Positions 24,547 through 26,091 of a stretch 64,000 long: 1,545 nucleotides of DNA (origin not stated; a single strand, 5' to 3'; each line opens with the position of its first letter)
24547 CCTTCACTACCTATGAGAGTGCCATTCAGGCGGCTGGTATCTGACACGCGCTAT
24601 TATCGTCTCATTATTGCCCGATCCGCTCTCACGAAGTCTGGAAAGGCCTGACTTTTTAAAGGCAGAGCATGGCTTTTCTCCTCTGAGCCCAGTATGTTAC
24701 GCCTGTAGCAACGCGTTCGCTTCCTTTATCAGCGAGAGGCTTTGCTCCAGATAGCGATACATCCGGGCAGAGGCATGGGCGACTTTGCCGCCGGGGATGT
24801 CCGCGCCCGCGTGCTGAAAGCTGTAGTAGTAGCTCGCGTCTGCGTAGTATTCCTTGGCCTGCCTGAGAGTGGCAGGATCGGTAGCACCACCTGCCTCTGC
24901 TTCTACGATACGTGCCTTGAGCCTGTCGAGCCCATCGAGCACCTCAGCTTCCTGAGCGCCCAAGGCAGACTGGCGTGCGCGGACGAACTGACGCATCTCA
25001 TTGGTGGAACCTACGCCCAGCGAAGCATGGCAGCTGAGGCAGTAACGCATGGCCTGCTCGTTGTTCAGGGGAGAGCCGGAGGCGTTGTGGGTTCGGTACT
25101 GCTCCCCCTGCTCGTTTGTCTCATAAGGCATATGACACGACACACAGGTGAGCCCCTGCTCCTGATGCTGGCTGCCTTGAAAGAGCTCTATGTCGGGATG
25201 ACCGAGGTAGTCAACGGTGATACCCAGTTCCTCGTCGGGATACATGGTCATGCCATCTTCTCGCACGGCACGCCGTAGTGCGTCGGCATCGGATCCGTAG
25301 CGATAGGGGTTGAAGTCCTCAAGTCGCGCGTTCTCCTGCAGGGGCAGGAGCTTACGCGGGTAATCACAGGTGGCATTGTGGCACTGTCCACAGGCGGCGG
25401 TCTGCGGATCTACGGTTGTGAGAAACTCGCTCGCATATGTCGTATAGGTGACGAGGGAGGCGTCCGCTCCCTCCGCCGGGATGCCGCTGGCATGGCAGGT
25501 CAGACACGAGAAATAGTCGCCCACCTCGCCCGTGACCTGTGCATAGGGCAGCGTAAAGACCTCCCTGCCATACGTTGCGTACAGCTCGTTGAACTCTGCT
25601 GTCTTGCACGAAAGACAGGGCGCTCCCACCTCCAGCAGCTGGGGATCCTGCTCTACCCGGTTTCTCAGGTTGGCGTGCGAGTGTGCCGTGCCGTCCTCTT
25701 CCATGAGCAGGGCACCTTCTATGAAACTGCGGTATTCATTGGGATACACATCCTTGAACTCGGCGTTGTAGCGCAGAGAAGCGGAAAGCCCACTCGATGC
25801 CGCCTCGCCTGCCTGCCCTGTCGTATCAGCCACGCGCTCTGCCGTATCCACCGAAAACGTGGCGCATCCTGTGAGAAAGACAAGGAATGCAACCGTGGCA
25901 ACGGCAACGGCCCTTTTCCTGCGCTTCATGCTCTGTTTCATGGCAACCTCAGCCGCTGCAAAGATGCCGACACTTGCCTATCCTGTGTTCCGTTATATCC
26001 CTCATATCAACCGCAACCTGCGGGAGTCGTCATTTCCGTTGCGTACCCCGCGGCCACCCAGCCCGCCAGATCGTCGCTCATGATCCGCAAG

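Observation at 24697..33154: Seven-gene operon joining a Tat Psr/Phs-type molybdoenzyme, two exported rhodaneses and a CxxCK pentahaem NrfA, with no NrfH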

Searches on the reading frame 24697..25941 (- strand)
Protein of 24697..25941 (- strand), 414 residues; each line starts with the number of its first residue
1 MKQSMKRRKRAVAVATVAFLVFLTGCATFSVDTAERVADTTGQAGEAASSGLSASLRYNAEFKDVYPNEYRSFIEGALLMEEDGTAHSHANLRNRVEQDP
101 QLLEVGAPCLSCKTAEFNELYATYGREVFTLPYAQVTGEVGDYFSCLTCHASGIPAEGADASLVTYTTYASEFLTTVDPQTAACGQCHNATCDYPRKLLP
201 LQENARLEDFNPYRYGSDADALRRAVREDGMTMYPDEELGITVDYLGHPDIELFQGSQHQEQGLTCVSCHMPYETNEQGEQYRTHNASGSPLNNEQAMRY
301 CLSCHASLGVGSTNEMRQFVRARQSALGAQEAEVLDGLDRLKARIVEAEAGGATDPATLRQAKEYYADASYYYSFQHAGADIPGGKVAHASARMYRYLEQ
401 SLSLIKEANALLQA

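Call 3: search_protein_families(library=pfam, proteins=[window:24697-25941:-], max_evalue=0.01)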
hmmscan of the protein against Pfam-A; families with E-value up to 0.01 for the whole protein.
window:24697-25941:- (414 aa): 6 families
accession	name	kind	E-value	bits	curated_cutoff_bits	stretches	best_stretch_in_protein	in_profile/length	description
PF02335.20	Cytochrom_C552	-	3.5e-36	125.6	24.1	1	92-412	73-380/438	Cytochrome c552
PF14522.11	Cytochrome_C7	-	3.3e-06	27.3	24.8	1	254-307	3-50/67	Cytochrome c7 and related cytochrome c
PF22113.1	Mtrc-MtrF_II-IV_dom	-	0.00017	21.6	30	0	144-190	82-129/176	Outer membrane cytochrome MtrC/MtrF-like, domains II/IV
PF13442.11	Cytochrome_CBB3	-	0.0026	18.5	27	0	299-311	12-24/68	Cytochrome C oxidase, cbb3-type, subunit III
PF14537.11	Cytochrom_c3_2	-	0.0032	18.3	25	0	259-313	2-41/79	Cytochrome c3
PF03892.19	NapB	-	0.0081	16.7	25.1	0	145-192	66-115/127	Nitrate reductase cytochrome c-type subunit (NapB)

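Call 4: search_protein_families(library=ncbifam, proteins=[window:24697-25941:-], max_evalue=0.01)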
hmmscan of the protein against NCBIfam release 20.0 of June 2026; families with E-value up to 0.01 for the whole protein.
window:24697-25941:- (414 aa): 9 families
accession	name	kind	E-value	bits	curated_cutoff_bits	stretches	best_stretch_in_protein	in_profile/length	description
NF008339.0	PRK11125.1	equivalog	5.1e-20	71.6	595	1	105-410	125-421/487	ammonia-forming cytochrome c nitrite reductase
TIGR03152.1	cyto_c552_HCOOH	exception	2e-12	46.6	692.5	1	108-410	84-379/441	ammonia-forming nitrite reductase cytochrome c552 subunit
TIGR03507.1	decahem_SO1788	subfamily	1.1e-05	24.1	209.3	0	141-189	574-625/672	OmcA/MtrC family decaheme c-type cytochrome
TIGR03508.1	decahem_SO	subfamily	0.00019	21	192.2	1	258-307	28-79/258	DmsE family decaheme c-type cytochrome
NF041781.1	mnquin_red_QrcA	equivalog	0.0012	18.5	180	1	244-314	100-167/174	menaquinone reductase multiheme cytochrome c subunit QrcA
TIGR03146.1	cyt_nit_nrfB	equivalog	0.0013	19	166.6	0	259-331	7-72/145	cytochrome c nitrite reductase pentaheme subunit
NF041028.1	decahem_GSU2203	exception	0.0017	17.6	325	0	253-307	115-157/317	GSU2203 family decaheme c-type cytochrome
TIGR04315.1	octaheme_Shew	subfamily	0.0064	15.6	375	0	259-307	183-228/440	tetrathionate reductase family octaheme c-type cytochrome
NF008659.0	PRK11659.1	equivalog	0.0092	15.7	184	0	258-310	41-87/188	cytochrome c nitrite reductase pentaheme subunit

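Call 9: find_homologous_proteins(query=window:24697-25941:-, max_evalue=0.00001)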
Query window:24697-25941:- (414 aa): 39 proteins with E <= 0.00001 among 8000 candidates.
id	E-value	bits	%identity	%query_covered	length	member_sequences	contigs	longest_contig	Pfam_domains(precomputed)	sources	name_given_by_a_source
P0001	3.8e-274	926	100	99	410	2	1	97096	PF02335.21,PF14522.12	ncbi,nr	ncbi:MAG: ammonia-forming cytochrome c nitrite reductase subunit c552 [Coriobacteriales bacterium]|n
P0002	2.8e-223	759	82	99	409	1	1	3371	PF02335.21,PF14522.12,PF22113.2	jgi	jgi:nitrite reductase (cytochrome c-552)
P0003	2.8e-163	562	67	86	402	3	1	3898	PF02335.21,PF14522.12,PF22113.2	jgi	-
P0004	7.7e-163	560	62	99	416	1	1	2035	PF02335.21,PF14522.12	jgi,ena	-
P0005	2.2e-160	552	61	98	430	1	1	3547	PF02335.21,PF14522.12,PF22113.2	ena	-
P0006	4.4e-144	498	60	86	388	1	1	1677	PF02335.21,PF22113.2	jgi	jgi:nitrite reductase (cytochrome c-552)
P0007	2.6e-135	469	54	98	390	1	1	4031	PF02335.21,PF14522.12,PF22113.2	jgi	jgi:nitrite reductase (cytochrome c-552)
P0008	1.2e-124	434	49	98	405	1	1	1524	PF02335.21,PF14522.12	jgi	jgi:nitrite reductase (cytochrome c-552)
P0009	3.1e-124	433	51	98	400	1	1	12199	PF02335.21,PF14522.12,PF22113.2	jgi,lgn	jgi:nitrite reductase (cytochrome c-552)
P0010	1.6e-123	431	48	99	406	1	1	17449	PF02335.21,PF22113.2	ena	-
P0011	6.9e-122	425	56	86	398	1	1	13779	PF02335.21,PF14522.12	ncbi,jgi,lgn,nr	ncbi:MAG: ammonia-forming cytochrome c nitrite reductase subunit c552 [Coriobacteriales bacterium]|j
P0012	9.6e-120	418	48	100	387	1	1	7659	PF02335.21,PF22113.2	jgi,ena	-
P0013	7.2e-119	415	55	87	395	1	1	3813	PF02335.21,PF14522.12,PF22113.2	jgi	jgi:nitrite reductase (cytochrome c-552)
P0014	4.0e-118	413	46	98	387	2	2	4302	PF02335.21,PF22113.2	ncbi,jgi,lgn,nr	ncbi:MAG: ammonia-forming cytochrome c nitrite reductase subunit c552 [Coriobacteriia bacterium]|nr:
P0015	5.2e-117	409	48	99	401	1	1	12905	PF02335.21,PF14522.12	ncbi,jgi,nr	ncbi:MAG: ammonia-forming cytochrome c nitrite reductase subunit c552 [Coriobacteriales bacterium]|j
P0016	3.4e-116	407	49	99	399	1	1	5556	PF02335.21,PF14522.12,PF22113.2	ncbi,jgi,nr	ncbi:MAG: ammonia-forming cytochrome c nitrite reductase subunit c552 [Coriobacteriales bacterium]|j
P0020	1.1e-80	290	40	99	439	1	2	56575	PF02335.21,PF14522.12,PF22113.2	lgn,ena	-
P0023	9.5e-71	257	37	100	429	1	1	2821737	PF02335.21,PF14522.12,PF22113.2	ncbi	ncbi:MAG: ammonia-forming cytochrome c nitrite reductase subunit c552 [Coriobacteriia bacterium]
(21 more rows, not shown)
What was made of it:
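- NCBI annotates it as NrfA (call 9).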

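Call 10: find_encoding_contigs(protein=P0010, flank=10000, max_places=2)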
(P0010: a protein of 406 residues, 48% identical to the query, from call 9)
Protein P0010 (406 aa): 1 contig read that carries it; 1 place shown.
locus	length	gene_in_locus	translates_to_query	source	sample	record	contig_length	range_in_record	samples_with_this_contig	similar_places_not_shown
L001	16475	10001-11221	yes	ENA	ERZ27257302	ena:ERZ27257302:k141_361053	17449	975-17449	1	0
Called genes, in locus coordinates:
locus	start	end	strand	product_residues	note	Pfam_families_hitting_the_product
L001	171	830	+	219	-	-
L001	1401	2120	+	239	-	PF13635:DUF4143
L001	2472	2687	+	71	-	-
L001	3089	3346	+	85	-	PF04221:RelB (weak)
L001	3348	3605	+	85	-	PF06769:YoeB_toxin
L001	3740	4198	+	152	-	PF12008:EcoR124_C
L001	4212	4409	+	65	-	-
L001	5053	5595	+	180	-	PF03266:NTPase_1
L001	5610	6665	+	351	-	PF01032:FecCD, PF00950:ABC-3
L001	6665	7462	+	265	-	PF02463:SMC_N (weak), PF00005:ABC_tran, PF13175:AAA_15 (faint), PF13304:AAA_21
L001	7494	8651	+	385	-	PF01497:Peripla_BP_2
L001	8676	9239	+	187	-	PF00581:Rhodanese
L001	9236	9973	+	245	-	-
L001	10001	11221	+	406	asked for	PF02335:Cytochrom_C552, PF22113:Mtrc-MtrF_II-IV_dom (faint)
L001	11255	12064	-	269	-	PF02634:FdhD-NarQ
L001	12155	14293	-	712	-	PF02730:AFOR_N, PF01314:AFOR_C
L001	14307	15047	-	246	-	PF12838:Fer4_7 (faint), PF14697:Fer4_21 (faint), PF00037:Fer4 (faint), PF12797:Fer4_2 (faint), PF12837:Fer4_6 (faint), PF13187:Fer4_9 (faint), PF13247:Fer4_11, PF13237:Fer4_10 (weak)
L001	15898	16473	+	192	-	?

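Call 11: find_encoding_contigs(protein=P0011, flank=10000, max_places=2)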
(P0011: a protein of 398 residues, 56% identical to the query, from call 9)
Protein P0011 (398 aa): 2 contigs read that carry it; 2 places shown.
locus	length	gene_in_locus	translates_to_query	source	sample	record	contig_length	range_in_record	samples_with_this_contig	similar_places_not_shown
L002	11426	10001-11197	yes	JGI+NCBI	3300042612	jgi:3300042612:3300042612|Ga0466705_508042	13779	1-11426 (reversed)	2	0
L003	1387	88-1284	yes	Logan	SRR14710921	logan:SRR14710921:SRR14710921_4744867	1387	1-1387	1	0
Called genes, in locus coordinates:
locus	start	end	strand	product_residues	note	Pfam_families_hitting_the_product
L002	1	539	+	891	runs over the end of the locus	PF00133:tRNA-synt_1, PF09334:tRNA-synt_1g (weak), PF13603:tRNA-synt_1_2, PF00133:tRNA-synt_1, PF09334:tRNA-synt_1g (weak), PF08264:Anticodon_1, PF10458:Val_tRNA-synt_C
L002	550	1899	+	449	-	PF08245:Mur_ligase_M, PF02875:Mur_ligase_C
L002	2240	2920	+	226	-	PF00923:TAL_FSA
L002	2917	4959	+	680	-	PF07497:Rho_RNA_bind, PF00006:ATP-synt_ab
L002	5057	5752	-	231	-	PF02353:CMAS (weak), PF13489:Methyltransf_23 (weak), PF01209:Ubie_methyltran (weak), PF13847:Methyltransf_31, PF08241:Methyltransf_11, PF08242:Methyltransf_12, PF13649:Methyltransf_25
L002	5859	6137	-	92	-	PF03404:Mo-co_dimer (faint), PF07495:Y_Y_Y (weak)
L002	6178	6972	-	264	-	PF00174:Oxidored_molyb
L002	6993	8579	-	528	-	PF00174:Oxidored_molyb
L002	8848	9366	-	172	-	PF00581:Rhodanese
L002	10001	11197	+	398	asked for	PF02335:Cytochrom_C552, PF14522:Cytochrome_C7 (faint)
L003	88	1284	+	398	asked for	PF02335:Cytochrom_C552, PF14522:Cytochrome_C7 (faint)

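Call 12: find_encoding_contigs(protein=P0023, flank=10000, max_places=2)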
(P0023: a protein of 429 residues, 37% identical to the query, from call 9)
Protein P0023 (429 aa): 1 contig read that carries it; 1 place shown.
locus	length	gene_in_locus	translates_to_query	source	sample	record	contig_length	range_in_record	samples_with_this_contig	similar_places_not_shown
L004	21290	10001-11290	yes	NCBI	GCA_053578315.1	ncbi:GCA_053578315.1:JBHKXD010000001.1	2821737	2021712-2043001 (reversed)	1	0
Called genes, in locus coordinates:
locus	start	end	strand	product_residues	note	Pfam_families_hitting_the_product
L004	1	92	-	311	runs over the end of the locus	PF00994:MoCF_biosynth, PF03454:MoeA_C (weak)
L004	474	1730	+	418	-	PF03453:MoeA_N, PF00994:MoCF_biosynth, PF03454:MoeA_C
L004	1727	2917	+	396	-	PF00266:Aminotran_5, PF01041:DegT_DnrJ_EryC1 (weak), PF00155:Aminotran_1_2 (weak)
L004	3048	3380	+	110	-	PF14358:DUF4405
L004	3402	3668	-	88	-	PF05016:ParE_toxin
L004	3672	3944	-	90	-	PF02604:PhdYeFM_antitox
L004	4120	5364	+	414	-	PF13173:AAA_14, PF13635:DUF4143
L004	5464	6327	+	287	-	PF00248:Aldo_ket_red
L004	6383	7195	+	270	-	-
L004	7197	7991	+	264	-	PF00005:ABC_tran, PF13191:AAA_16 (weak), PF13304:AAA_21 (faint)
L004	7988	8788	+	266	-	PF03649:UPF0014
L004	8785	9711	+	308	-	PF00892:EamA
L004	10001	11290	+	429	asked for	PF02335:Cytochrom_C552, PF14522:Cytochrome_C7 (faint), PF22113:Mtrc-MtrF_II-IV_dom (faint)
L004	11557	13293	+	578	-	PF11845:Tll0287-like, PF00672:HAMP, PF00512:HisKA, PF02518:HATPase_c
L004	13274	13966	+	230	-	PF00072:Response_reg, PF00486:Trans_reg_C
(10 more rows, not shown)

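Call 13: search_solved_structures(query=window:24697-25941:-, max_evalue=0.001, show_alignments=3)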
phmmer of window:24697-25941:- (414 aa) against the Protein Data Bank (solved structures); distinct sequences matched with E-value up to 0.001: 22.
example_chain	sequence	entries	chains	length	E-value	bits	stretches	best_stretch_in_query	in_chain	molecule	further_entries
6v0a_A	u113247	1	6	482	1.2e-14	57.3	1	92-375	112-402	Nitrite reductase (cytochrome; ammonia-forming)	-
8bcx_A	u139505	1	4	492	4.8e-14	55.4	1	87-411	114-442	Nitrite reductase (cytochrome; ammonia-forming)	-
3owm_A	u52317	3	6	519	3.7e-11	45.9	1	174-379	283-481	Eight-heme nitrite reductase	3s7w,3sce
2zo5_A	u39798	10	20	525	3.7e-11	45.9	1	174-379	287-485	Eight-heme nitrite reductase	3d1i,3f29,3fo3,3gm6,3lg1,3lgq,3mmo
3uu9_A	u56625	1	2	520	3.7e-11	45.9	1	174-379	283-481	Eight-heme nitrite reductase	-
3rkh_A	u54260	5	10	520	3.7e-11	45.9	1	174-379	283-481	Eight-heme nitrite reductase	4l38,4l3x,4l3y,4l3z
4q4u_A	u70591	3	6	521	3.7e-11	45.8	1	174-379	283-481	Eight-heme nitrite reductase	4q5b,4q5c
4q0t_A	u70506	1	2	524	3.9e-11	45.8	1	174-379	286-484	Eight-heme nitrite reductase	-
3ubr_A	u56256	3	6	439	6.2e-11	45.1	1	106-339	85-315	Cytochrome c-552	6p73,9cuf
2ot4_A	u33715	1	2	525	8.3e-11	44.7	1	174-376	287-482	Eight-heme nitrite reductase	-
3bng_A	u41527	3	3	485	1.7e-10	43.7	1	103-370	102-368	Cytochrome c-552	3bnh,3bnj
1fs7_A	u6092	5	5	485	1.8e-10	43.6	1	102-370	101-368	CYTOCHROME C NITRITE REDUCTASE | Cytochrome c-552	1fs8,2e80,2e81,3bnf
1fs9_A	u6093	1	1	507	1.9e-10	43.5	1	102-370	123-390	CYTOCHROME C NITRITE REDUCTASE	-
3sxq_A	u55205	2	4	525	4.8e-10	42.2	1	180-306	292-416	Eight-heme nitrite reductase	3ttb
2rf7_A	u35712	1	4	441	8.8e-09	38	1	107-338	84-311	Cytochrome c-552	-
1gu6_A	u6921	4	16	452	9.6e-09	37.9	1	107-339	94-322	CYTOCHROME C552 | Cytochrome c-552 | Cytochrome c nitrite reductase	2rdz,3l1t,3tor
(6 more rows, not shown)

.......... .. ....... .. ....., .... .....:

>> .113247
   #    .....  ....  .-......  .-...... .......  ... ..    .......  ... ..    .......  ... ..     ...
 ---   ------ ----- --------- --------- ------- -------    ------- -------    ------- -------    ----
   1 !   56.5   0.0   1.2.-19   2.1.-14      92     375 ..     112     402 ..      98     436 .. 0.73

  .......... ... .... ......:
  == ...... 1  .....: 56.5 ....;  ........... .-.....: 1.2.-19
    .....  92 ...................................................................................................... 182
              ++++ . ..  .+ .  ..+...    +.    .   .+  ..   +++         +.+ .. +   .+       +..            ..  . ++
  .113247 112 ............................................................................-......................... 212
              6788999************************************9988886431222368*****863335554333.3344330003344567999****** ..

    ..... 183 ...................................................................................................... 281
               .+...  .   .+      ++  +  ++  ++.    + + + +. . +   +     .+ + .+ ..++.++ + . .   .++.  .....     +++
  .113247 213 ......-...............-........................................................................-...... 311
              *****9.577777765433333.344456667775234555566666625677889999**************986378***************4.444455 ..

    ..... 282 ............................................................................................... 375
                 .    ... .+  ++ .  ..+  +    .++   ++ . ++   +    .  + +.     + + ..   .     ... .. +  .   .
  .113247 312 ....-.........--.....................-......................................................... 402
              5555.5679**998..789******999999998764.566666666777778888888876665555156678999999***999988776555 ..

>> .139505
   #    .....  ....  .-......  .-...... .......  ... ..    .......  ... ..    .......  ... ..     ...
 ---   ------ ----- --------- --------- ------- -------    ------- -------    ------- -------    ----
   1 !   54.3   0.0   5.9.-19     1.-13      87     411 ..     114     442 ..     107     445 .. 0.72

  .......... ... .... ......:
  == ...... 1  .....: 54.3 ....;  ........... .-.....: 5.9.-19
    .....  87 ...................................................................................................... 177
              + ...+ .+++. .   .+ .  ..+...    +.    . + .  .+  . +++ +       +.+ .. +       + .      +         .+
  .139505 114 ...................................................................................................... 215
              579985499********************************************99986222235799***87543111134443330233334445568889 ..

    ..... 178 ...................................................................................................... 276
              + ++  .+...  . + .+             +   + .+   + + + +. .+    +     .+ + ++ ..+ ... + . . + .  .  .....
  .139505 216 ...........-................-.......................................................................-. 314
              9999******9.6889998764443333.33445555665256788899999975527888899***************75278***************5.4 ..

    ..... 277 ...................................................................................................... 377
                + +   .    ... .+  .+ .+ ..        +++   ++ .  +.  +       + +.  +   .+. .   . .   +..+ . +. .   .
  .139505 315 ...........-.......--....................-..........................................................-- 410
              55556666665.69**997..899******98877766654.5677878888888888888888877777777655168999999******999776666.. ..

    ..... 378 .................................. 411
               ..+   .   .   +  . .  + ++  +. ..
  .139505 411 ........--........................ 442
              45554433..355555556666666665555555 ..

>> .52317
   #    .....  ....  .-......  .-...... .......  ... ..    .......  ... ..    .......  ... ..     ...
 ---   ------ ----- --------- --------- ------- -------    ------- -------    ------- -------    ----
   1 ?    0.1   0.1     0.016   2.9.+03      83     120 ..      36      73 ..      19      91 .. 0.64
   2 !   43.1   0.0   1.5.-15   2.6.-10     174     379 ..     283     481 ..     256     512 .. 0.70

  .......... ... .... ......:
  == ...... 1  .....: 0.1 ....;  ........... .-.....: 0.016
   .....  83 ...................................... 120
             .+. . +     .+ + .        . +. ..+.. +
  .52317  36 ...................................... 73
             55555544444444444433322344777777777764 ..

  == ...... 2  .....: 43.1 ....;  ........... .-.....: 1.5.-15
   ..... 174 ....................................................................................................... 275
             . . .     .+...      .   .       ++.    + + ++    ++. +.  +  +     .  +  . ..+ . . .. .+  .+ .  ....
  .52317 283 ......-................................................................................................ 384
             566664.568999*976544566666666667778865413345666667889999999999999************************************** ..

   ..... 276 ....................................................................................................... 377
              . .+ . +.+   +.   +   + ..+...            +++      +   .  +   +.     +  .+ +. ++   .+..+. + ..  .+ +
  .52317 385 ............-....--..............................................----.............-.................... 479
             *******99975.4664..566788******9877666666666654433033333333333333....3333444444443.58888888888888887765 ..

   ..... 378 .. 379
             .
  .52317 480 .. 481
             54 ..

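Call 14: find_encoding_contigs(protein=P0020, flank=10000, max_places=2)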
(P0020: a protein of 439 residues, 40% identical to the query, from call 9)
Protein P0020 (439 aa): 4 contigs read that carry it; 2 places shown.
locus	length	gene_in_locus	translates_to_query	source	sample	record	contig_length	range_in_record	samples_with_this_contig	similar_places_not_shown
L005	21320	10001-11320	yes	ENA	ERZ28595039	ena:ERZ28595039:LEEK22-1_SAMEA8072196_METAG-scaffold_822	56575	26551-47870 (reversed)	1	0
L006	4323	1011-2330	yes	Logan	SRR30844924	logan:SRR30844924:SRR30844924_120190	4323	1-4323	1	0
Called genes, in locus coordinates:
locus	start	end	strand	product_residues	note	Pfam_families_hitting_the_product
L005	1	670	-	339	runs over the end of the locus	PF18152:DAHP_snth_FXD, PF00793:DAHP_synth_1, PF03102:NeuB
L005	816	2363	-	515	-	PF01676:Metalloenzyme, PF06415:iPGM_N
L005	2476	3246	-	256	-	PF00121:TIM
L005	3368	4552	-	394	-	PF00162:PGK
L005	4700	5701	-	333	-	PF00044:Gp_dh_N, PF02800:Gp_dh_C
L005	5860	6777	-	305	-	PF13308:YARHG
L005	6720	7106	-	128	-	-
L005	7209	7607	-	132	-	-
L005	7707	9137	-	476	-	PF02881:SRP54_N, PF00448:SRP54, PF01656:CbiA (weak), PF02978:SRP_SPB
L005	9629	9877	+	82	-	-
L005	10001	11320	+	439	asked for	PF02335:Cytochrom_C552, PF14522:Cytochrome_C7 (faint), PF22113:Mtrc-MtrF_II-IV_dom (faint)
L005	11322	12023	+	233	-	PF14537:Cytochrom_c3_2 (weak)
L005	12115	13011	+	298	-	-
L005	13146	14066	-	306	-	PF02881:SRP54_N, PF13191:AAA_16 (weak), PF13604:AAA_30 (weak), PF00448:SRP54, PF13401:AAA_22 (weak)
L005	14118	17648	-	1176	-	PF02463:SMC_N, PF13175:AAA_15 (weak), PF13304:AAA_21 (weak), PF13476:AAA_23, PF06470:SMC_hinge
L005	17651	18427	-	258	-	PF14622:Ribonucleas_3_3, PF00636:Ribonuclease_3, PF00035:dsrm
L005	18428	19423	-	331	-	PF01515:PTA_PTB (weak), PF02504:FA_synthesis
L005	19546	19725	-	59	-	PF01783:Ribosomal_L32p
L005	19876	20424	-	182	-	PF02620:YceD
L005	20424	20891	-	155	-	-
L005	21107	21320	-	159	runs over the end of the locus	PF01467:CTP_transf_like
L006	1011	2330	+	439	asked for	PF02335:Cytochrom_C552, PF14522:Cytochrome_C7 (faint), PF22113:Mtrc-MtrF_II-IV_dom (faint)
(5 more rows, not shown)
